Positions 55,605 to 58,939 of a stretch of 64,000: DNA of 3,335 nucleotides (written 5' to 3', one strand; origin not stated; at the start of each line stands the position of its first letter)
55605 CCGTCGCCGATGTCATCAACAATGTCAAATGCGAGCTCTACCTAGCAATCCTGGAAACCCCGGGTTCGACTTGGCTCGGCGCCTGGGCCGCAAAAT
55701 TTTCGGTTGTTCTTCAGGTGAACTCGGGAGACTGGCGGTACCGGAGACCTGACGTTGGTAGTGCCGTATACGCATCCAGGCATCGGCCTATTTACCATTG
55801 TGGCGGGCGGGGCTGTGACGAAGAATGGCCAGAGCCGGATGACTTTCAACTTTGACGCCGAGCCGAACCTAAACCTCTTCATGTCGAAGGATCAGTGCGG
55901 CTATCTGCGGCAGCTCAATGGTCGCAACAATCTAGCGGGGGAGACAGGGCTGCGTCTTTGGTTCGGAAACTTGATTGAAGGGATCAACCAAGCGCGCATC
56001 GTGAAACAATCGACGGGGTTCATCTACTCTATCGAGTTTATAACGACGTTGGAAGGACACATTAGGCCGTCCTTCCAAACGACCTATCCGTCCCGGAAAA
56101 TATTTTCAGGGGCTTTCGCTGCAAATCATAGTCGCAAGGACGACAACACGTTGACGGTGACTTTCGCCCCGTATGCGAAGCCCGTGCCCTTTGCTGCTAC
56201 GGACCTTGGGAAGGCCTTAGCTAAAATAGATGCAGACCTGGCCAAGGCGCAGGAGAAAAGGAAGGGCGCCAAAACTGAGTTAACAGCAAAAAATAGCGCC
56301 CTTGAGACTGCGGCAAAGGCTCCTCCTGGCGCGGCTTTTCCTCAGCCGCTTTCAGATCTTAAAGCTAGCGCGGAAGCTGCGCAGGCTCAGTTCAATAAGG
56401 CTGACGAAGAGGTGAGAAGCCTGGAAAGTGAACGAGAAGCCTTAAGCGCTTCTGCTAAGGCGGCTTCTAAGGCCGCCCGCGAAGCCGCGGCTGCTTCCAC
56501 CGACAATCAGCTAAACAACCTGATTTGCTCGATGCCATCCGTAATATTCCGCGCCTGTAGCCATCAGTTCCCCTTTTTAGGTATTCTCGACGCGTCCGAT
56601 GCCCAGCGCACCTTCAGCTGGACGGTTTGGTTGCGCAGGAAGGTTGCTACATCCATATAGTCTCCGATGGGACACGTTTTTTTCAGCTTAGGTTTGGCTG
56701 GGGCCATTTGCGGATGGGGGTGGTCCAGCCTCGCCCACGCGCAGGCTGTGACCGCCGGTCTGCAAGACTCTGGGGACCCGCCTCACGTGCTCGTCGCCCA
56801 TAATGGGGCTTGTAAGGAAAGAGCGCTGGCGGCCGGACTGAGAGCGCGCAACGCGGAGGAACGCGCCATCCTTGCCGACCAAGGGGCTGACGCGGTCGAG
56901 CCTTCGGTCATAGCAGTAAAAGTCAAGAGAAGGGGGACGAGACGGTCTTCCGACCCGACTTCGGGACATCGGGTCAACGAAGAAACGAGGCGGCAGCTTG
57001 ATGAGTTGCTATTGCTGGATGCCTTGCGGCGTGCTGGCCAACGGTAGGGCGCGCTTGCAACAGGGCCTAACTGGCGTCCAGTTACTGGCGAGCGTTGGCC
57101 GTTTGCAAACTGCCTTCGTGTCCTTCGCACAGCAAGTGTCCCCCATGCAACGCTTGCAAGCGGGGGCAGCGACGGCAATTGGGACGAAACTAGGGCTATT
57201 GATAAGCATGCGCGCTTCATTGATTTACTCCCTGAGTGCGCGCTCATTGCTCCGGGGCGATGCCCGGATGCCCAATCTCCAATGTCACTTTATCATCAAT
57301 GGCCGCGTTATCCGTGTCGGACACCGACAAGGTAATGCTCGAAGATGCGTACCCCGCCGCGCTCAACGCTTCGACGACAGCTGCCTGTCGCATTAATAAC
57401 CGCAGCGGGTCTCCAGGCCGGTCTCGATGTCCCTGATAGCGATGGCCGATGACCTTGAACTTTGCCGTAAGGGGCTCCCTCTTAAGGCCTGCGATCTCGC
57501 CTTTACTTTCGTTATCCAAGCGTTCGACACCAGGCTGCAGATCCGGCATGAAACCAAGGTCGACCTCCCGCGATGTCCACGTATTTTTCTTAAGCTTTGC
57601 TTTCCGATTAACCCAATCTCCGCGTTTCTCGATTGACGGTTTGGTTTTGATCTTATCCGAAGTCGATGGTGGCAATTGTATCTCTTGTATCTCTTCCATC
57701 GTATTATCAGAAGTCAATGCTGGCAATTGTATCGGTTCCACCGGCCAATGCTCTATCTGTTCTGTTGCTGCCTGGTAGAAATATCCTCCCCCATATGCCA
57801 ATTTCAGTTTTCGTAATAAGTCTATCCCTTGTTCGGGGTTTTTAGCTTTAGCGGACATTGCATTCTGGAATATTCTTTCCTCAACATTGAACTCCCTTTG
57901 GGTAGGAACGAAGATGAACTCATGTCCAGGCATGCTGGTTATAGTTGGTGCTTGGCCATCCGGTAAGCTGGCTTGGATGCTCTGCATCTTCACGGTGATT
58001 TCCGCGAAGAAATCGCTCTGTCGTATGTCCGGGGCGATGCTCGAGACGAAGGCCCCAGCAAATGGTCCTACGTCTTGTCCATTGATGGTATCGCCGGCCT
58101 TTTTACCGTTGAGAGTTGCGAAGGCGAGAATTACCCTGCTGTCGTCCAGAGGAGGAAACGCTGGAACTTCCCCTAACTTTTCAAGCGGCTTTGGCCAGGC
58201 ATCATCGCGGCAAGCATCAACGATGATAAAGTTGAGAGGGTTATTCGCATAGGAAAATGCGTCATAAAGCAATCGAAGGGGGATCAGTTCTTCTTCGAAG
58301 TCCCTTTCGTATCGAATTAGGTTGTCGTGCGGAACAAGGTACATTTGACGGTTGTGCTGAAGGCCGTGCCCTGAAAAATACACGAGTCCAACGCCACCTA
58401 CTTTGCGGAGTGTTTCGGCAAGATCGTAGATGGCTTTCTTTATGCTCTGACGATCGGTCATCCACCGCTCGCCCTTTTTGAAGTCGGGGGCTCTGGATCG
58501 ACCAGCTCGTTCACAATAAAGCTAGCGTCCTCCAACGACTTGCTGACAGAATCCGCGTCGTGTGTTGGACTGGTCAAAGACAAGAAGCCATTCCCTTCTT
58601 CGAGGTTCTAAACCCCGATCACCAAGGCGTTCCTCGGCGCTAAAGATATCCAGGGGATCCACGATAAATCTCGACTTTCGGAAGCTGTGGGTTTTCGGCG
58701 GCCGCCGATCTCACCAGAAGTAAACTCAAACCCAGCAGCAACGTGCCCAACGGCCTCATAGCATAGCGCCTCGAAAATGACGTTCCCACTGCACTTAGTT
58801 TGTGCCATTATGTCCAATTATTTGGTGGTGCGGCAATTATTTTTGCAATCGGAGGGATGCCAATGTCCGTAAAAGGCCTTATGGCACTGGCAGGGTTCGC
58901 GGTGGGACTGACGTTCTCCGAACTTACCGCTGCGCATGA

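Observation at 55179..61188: Integrase-less tRNA-Leu island encoding an all-exported dual-protease module (candidate new system)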

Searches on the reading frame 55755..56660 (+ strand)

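Call 6: search_protein_families(library=pfam, proteins=[window:55755-56660:+], max_evalue=0.1)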
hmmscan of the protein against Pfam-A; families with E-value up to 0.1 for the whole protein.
window:55755-56660:+ (301 aa): 1 family
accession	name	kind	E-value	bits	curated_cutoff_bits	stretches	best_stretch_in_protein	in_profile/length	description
PF05266.19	DUF724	-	0.032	14.6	38.4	0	155-245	97-185/188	Protein of unknown function (DUF724)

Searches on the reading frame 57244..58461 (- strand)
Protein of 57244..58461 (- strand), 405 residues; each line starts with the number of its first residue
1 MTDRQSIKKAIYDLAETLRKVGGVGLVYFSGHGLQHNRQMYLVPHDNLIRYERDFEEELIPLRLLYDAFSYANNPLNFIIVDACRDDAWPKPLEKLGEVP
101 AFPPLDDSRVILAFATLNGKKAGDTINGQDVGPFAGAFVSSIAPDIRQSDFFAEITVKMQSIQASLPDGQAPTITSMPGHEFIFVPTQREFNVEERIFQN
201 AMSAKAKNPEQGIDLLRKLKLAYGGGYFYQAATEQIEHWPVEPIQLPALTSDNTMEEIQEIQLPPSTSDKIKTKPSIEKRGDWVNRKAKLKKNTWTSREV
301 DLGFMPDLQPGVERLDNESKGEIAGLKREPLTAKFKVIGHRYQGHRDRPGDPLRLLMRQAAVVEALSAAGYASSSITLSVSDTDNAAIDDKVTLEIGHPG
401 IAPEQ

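Call 6: search_protein_families(library=pfam, proteins=[window:57244-58461:-], max_evalue=0.1)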
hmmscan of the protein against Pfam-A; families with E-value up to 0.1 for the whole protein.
window:57244-58461:- (405 aa): 1 family
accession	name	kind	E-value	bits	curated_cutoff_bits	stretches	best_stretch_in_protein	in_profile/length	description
PF00656.27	Peptidase_C14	-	3.5e-09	37.1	21.4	1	3-181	47-231/233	Caspase domain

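Call 13: find_related_loci(query=window:57244-58461:-, collection=genome_contigs, flank=10000)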
Query window:57244-58461:- (405 aa) in genome_contigs; peptide patterns used: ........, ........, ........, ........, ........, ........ (x = any residue, [..] = any of these).
67 stretches matched a pattern, but none encodes a relative of the query by tblastn (E <= 1e-3).

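Call 16: find_homologous_proteins(query=window:57244-58461:-)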
Query window:57244-58461:- (405 aa): 28 proteins with E <= 0.001 among 8000 candidates.
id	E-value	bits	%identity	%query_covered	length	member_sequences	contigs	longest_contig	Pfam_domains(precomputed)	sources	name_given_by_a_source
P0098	9.2e-218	741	98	82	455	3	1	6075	PF00656.28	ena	-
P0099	3.4e-211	719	84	100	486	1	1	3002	PF00656.28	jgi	jgi:hypothetical protein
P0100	4.0e-128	446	55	98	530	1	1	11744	PF00656.28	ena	-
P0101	1.1e-127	444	55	98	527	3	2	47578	PF00656.28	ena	-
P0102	2.1e-69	252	38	97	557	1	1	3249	PF00656.28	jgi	jgi:hypothetical protein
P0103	7.5e-57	211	35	96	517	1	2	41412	PF00656.28,PF08239.18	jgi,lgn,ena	jgi:hypothetical protein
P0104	2.7e-9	55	35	23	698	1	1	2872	PF00656.28,PF14903.12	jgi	-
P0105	3.0e-7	48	31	40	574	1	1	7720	PF00656.28,PF12770.13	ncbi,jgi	jgi:hypothetical protein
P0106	3.0e-7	48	27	40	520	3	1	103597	PF00656.28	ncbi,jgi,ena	-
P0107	2.3e-6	45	27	48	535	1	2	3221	PF00656.28,PF21347.3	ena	-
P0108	6.8e-6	43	29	39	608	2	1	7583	PF00656.28,PF08239.18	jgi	jgi:carboxyl-terminal processing protease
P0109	9.1e-6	43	29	45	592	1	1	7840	PF00656.28,PF08238.19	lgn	-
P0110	1.5e-5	42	27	51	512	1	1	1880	PF00656.28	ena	-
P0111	3.4e-5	41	26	45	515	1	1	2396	PF00656.28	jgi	-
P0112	4.4e-5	41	27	45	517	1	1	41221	PF00656.28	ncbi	-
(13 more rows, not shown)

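Call 17: find_encoding_contigs(protein=P0100, flank=10000)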
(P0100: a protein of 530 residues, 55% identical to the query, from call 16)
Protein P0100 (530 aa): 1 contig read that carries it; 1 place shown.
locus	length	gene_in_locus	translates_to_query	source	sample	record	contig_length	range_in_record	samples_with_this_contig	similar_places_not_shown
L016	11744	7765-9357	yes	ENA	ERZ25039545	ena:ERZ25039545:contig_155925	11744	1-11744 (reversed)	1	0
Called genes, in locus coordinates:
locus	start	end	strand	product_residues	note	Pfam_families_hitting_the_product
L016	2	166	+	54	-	?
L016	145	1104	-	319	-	-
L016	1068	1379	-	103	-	-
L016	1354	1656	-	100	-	-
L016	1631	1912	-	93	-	-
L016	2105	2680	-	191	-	-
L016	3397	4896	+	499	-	PF02450:LCAT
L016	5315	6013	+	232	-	-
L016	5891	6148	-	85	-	-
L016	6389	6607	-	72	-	-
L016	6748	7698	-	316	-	PF01400:Astacin (weak)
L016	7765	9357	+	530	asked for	PF00656:Peptidase_C14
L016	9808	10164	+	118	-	-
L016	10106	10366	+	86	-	-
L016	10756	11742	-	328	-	?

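Call 18: find_encoding_contigs(protein=P0098, flank=10000)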
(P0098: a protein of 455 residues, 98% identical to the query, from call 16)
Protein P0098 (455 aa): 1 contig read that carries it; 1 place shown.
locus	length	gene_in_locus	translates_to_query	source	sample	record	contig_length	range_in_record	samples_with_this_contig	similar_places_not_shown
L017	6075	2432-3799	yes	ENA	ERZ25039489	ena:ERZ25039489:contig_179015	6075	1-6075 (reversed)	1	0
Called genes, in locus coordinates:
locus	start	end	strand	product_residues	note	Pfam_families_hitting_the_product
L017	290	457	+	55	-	-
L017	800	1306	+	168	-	-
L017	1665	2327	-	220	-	-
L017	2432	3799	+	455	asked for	PF00656:Peptidase_C14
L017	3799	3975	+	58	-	-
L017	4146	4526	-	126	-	-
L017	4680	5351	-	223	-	-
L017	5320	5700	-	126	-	-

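Call 19: find_encoding_contigs(protein=P0101, flank=10000)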
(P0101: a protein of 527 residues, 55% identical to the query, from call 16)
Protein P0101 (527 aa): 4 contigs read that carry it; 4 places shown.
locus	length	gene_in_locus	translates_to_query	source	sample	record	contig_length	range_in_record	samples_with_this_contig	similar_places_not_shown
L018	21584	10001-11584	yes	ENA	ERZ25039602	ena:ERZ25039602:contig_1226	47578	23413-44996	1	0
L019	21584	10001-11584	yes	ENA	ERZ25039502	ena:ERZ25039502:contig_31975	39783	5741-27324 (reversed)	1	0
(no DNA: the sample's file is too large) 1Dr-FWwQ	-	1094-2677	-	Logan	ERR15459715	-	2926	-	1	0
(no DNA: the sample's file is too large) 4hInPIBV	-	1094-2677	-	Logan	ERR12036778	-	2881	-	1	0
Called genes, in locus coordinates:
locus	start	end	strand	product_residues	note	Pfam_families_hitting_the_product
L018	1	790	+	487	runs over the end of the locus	PF00264:Tyrosinase, PF25271:DUF7868 (weak)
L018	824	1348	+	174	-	-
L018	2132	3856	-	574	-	PF12770:CHAT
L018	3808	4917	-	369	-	PF13424:TPR_12 (faint), PF13374:TPR_10 (faint)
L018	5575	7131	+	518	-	PF02450:LCAT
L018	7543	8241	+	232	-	-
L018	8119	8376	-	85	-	-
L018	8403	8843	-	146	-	-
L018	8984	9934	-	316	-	PF01400:Astacin (weak)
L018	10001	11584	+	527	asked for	PF00656:Peptidase_C14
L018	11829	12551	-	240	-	PF00665:rve (weak), PF13610:DDE_Tnp_IS240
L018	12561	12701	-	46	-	-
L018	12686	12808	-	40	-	-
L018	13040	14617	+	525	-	PF02557:VanY (weak), PF11860:Muramidase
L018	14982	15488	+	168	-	PF00082:Peptidase_S8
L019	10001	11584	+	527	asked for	PF00656:Peptidase_C14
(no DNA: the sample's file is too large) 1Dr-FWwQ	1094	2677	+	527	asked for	PF00656:Peptidase_C14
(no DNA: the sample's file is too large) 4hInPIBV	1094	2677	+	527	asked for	PF00656:Peptidase_C14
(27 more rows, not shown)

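Call 30: find_encoding_contigs(protein=P0103, flank=10000, max_places=3)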
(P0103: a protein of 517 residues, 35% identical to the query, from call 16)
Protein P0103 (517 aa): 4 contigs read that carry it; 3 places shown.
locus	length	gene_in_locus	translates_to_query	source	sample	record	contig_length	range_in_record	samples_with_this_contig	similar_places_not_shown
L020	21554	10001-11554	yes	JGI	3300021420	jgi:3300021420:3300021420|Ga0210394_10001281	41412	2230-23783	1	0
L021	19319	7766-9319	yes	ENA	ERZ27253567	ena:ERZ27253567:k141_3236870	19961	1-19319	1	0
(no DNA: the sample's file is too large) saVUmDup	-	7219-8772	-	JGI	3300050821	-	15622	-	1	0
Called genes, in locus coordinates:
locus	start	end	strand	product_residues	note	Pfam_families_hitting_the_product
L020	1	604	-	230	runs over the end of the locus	PF00174:Oxidored_molyb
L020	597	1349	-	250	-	PF01292:Ni_hydr_CYTB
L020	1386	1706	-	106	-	PF20606:DUF6799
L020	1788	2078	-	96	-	-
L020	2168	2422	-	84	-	-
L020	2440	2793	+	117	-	-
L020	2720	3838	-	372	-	PF24624:Int_N (faint), PF00589:Phage_integrase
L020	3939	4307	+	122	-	-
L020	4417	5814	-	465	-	PF13730:HTH_36, PF22763:NrS1-1_pol-like_HBD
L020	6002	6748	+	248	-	PF11706:zf-CGNR (weak)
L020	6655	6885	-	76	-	-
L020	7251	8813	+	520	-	-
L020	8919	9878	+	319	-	PF01400:Astacin (weak)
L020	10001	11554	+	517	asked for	PF00656:Peptidase_C14, PF08239:SH3_3 (weak)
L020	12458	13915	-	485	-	-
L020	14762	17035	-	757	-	PF02463:SMC_N, PF13304:AAA_21 (weak), PF13476:AAA_23, PF13166:AAA_13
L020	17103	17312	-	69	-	-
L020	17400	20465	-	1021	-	PF02463:SMC_N (weak), PF13476:AAA_23, PF13555:AAA_29 (weak), PF13558:SbcC_Walker_B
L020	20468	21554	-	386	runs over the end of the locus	PF00149:Metallophos, PF12850:Metallophos_2 (faint)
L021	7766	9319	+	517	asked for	PF00656:Peptidase_C14, PF08239:SH3_3 (weak)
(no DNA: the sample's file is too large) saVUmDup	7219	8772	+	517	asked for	PF00656:Peptidase_C14, PF08239:SH3_3 (weak)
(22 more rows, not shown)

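Call 45: search_protein_families(library=pfam, proteins=[P0099, P0103], max_evalue=0.05)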
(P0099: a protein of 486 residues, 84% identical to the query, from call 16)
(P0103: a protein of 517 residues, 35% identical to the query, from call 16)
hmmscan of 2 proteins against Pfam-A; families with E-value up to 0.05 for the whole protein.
P0099 (486 aa): 1 family
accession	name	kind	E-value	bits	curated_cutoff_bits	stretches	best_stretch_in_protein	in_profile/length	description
PF00656.27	Peptidase_C14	-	1.2e-16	61.5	21.4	1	44-280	3-230/233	Caspase domain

P0103 (517 aa): 2 families
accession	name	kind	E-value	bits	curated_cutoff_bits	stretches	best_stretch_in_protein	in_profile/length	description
PF00656.27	Peptidase_C14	-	5.8e-19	69.1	21.4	1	45-246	3-202/233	Caspase domain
PF08239.17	SH3_3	-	3.1e-07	30.9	27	1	349-401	3-51/54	Bacterial SH3 domain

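Call 51: search_protein_families(library=ncbifam, proteins=[P0099], max_evalue=0.01)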
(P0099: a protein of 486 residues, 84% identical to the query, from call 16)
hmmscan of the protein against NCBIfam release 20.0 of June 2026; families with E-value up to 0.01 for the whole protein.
P0099 (486 aa): 1 family
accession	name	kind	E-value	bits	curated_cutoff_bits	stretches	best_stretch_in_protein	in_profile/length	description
NF047832.1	caspase_w_EACC1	subfamily_domain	2.7e-07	30.3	140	1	44-187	2-133/211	caspase, EACC1-associated type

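Call 67: predict_structure(alignment_id=A2)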
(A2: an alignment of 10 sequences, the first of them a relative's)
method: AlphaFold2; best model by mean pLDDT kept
length: 486 residues; sequences in the alignment: 10
mean_pLDDT: 64.4   pTM: 0.53
mean pLDDT of the five models: 64.4, 56.5, 55.8, 54.9, 45.3
residues with pLDDT >= 90: 6; 70-90: 211; 50-70: 141; < 50: 128
segments of 3 or more residues with pLDDT < 50: 1-5, 8-28, 53-62, 97-102, 147-154, 185-200, 217-226, 246-248, 267-272, 276-280, 346-374, 482-486
pLDDT, mean of each block of 10 residues (from residue 1): 48 42 39 66 81 44 66 82 72 50 66 85 81 65 56 56 82 76 49 40 58 55 49 73 56 62 55 48 65 85 74 80 70 83 53 31 28 56 84 80 77 76 69 72 80 73 82 84 40
secondary structure, 60 per line:
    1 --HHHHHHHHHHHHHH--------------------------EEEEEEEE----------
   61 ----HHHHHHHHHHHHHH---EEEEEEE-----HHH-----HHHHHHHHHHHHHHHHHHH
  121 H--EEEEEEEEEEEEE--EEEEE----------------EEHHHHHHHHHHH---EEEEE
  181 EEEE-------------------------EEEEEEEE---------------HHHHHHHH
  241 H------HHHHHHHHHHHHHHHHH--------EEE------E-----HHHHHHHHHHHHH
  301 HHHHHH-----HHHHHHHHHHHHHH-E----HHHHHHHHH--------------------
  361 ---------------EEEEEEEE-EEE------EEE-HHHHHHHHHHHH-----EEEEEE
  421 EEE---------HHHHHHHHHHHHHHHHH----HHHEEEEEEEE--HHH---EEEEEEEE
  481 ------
elements in order: H3-16 E43-50 H65-78 E82-88 H102-121 E124-136 E139-143 H162-172 E176-184 E210-217 H233-241 H248-264 E273-275 H288-306 H312-325 H332-340 E376-383 E385-387 E394-396 H398-409 E415-423 H433-449 E457-464 E473-480

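Call 71: fold_search(model_id=the predicted structure, library=pdb)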
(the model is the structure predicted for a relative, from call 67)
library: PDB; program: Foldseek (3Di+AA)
matches with E <= 10: 1233; with E <= 0.001: 259
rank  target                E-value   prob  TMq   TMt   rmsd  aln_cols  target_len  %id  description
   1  7a41_A                9.4e-12  1.00  0.35  0.47   9.1       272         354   19  MALT1 in complex with a NVS-MALT1 chemical probe (released 2020-12-02)
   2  7ak0_B                5.0e-11  1.00  0.35  0.46   9.1       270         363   20  Human MALT1(329-729) in complex with a chromane urea containing inhibitor (released 2020-12-09)
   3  8v4x_C                5.0e-11  1.00  0.34  0.45   7.0       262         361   21  Structure of MALT1 in complex with an allosteric inhibitor (released 2024-05-01)
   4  6f7i_A                6.0e-11  1.00  0.35  0.46  10.1       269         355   20  human MALT1(329-728) IN COMPLEX WITH MLT-747 (released 2019-01-02)
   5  7ak0_A                7.1e-11  1.00  0.34  0.45  10.3       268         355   18  Human MALT1(329-729) in complex with a chromane urea containing inhibitor (released 2020-12-09)
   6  7a41_B                1.2e-10  1.00  0.36  0.47   8.6       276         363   19  MALT1 in complex with a NVS-MALT1 chemical probe (released 2020-12-02)
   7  6f7i_B                1.3e-10  1.00  0.36  0.46   9.1       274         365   20  human MALT1(329-728) IN COMPLEX WITH MLT-747 (released 2019-01-02)
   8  6yn9                  1.3e-10  1.00  0.34  0.44  10.1       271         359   20  MALT1(329-728) in complex with a sulfonamide containing compound (released 2020-06-24)
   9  8v4x_D                1.3e-10  1.00  0.34  0.44  10.1       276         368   21  Structure of MALT1 in complex with an allosteric inhibitor (released 2024-05-01)
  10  4i1r                  1.4e-10  1.00  0.35  0.47   6.3       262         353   19  Human MALT1 (caspase-IG3) in complex with thioridazine (released 2013-08-28)
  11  7paw_B                1.4e-10  1.00  0.35  0.44   9.5       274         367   19  MALT1 in complex with compound 1 (released 2021-11-17)
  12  6yn8                  1.6e-10  1.00  0.36  0.47   4.4       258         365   20  Human MALT1(334-719) in complex with a tetrazole containing compound (released 2020-06-24)
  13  4i1p_C                1.6e-10  1.00  0.34  0.43   9.5       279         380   20  Human MALT1 (caspase-IG3) in complex with activity based-probe (released 2014-07-09)
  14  3uo8_B                2.0e-10  1.00  0.35  0.45   7.5       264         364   20  Crystal structure of the MALT1 paracaspase (P1 form) (released 2011-12-21)
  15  7ak1                  2.1e-10  1.00  0.34  0.46   9.7       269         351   20  Human MALT1(329-729) in complex with a chromane urea containing inhibitor (released 2020-12-09)
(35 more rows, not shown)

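Call 82: search_protein_families(library=padloc, proteins=[P0099, L020:14762-17035:-], max_evalue=0.001)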
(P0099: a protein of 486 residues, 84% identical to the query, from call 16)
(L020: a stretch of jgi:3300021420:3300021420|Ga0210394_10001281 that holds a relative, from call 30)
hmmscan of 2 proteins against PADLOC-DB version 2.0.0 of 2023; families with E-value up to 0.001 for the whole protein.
P0099 (486 aa): 1 family
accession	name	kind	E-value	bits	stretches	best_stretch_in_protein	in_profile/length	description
PDLC02987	caspase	-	3.3e-07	27.9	1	45-201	5-130/453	-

L020:14762-17035:- (757 aa): 31 families (the best 25 are shown)
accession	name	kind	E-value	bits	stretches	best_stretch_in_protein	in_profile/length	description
PDLC03859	LmuB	-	9.3e-24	82.6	2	96-565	154-588/611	-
PDLC03865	LmuB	-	2e-21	73.9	2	2-188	35-228/1007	-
PDLC04135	mad3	-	7.6e-19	66.5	1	2-563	26-325/374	mads_3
PDLC04891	PDC-S06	-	2e-13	47.7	1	497-576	622-700/858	-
PDLC04893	PDC-S06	-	3.9e-12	43.4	1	483-569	606-692/862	-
PDLC04892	PDC-S06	-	1e-08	32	1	497-562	613-675/843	-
PDLC04896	PDC-S06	-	4e-08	30.3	1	480-575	483-579/732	-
PDLC03861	LmuB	-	7.7e-08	28.8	0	477-573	1087-1187/1213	-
PDLC02335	AbiLi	-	3e-07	27.8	0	2-21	80-99/326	AbiLi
PDLC02980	AriA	-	6.3e-07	27.6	1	1-61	2-63/304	-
PDLC03868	LmuB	-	1e-06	25.4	1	1-67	31-95/1035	-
PDLC02360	PrrC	-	2.2e-06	24.9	1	484-578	127-231/372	PrrC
PDLC04895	PDC-S06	-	4e-06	23.6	1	498-563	562-631/784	-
PDLC04888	PDC-S06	-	4.1e-06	23.3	1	497-573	623-698/851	-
PDLC02729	PbeC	-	9e-06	22.4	1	421-574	498-645/668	PbeC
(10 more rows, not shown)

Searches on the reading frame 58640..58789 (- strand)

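Call 6: search_protein_families(library=pfam, proteins=[window:58640-58789:-], max_evalue=0.1)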
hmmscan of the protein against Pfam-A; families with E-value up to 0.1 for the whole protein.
window:58640-58789:- (49 aa): 1 family
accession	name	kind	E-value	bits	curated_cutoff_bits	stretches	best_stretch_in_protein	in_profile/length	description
PF01816.23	LRV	-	0.08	13.8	21.6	0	26-37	3-14/26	Leucine rich repeat variant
